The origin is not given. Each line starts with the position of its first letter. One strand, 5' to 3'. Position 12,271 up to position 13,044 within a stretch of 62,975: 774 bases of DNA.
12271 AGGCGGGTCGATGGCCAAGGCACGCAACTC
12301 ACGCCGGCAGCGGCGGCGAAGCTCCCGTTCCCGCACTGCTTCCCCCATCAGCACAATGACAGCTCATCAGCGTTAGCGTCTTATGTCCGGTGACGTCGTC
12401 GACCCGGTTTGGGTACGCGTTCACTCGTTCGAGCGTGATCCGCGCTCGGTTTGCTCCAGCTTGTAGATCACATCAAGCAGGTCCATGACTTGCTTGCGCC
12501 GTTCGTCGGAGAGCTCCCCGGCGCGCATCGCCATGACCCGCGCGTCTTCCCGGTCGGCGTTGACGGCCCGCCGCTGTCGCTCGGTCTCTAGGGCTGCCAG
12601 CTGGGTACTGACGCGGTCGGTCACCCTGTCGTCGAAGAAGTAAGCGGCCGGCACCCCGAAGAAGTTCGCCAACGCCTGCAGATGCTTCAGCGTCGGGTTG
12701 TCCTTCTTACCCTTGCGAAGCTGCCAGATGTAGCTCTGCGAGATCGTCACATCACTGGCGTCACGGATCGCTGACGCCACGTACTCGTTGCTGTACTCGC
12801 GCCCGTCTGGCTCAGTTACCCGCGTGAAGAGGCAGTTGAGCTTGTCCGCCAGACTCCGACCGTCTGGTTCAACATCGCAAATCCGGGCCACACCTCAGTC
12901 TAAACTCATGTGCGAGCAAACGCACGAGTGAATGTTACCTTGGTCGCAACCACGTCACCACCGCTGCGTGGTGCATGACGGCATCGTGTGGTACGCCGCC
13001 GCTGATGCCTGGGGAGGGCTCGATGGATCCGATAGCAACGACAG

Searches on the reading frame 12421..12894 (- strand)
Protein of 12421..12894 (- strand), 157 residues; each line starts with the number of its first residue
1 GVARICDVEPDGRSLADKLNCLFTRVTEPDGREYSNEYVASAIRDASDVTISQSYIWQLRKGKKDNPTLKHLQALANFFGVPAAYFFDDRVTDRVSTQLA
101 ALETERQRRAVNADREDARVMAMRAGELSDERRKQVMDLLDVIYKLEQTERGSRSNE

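Call 6: search_protein_families(library=pfam, proteins=[window:12421-12894:-], max_evalue=0.00001)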
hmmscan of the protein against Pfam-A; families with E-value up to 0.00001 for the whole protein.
window:12421-12894:- (157 aa): 0 families

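Call 27: search_protein_families(library=pfam, proteins=[window:12421-12894:-], max_evalue=0.001)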
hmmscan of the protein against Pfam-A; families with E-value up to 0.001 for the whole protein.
window:12421-12894:- (157 aa): 2 families
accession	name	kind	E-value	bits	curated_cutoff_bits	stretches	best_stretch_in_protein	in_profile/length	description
PF01381.28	HTH_3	-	1.7e-05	25.2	23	1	51-86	21-55/55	Helix-turn-helix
PF12844.13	HTH_19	-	0.00087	19.6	30.2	0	46-87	19-59/64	Helix-turn-helix domain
